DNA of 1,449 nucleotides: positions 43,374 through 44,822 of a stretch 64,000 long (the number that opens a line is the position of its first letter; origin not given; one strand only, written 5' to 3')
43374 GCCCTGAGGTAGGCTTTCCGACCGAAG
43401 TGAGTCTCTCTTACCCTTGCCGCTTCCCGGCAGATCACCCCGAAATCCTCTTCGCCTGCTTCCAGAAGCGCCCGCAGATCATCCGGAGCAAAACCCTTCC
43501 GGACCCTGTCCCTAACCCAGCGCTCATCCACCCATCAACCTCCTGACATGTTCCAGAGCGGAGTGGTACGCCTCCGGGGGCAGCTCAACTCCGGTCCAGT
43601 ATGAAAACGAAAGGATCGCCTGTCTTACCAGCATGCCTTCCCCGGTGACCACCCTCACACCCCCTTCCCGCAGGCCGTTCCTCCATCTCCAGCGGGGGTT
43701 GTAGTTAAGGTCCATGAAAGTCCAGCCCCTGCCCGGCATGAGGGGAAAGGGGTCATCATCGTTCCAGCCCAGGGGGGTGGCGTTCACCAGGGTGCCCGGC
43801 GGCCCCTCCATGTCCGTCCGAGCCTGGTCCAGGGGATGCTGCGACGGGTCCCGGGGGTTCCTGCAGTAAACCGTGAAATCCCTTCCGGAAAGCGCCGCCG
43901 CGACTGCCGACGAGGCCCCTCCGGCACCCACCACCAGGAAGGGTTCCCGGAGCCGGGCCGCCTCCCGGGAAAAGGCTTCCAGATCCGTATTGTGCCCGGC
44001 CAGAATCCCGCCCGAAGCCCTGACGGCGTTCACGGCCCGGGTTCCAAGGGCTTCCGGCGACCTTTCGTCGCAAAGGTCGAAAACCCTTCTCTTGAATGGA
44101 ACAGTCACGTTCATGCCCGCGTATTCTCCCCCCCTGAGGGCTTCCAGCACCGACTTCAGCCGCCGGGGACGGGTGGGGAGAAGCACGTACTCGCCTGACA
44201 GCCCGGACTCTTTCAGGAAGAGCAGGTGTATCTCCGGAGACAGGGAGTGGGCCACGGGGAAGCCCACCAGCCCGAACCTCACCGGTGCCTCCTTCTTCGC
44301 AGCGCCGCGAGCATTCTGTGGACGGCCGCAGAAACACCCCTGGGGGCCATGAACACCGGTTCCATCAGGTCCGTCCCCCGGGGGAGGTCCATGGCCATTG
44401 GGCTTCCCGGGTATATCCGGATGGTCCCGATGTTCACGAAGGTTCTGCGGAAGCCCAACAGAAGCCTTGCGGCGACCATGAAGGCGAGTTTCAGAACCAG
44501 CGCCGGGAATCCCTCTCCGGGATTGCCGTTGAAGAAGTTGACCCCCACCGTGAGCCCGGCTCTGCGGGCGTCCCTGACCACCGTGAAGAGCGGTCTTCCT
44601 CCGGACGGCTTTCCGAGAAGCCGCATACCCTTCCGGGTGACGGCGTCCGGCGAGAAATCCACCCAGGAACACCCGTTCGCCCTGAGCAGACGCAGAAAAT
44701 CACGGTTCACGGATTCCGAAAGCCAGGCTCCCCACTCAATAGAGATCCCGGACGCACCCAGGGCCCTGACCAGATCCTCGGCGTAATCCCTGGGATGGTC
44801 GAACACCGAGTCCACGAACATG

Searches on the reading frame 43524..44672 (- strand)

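Call 16: search_protein_families(library=pfam, proteins=[window:43524-44672:-], max_evalue=0.01)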
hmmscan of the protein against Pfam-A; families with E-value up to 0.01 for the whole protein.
window:43524-44672:- (382 aa): 2 families
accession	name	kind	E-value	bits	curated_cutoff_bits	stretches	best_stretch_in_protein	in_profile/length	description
PF08501.16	Shikimate_dh_N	-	4e-21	75.5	27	1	135-217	1-83/83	Shikimate dehydrogenase substrate binding domain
PF18317.6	SDH_C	-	2.2e-07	30.9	25.8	1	344-368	1-25/31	Shikimate 5'-dehydrogenase C-terminal domain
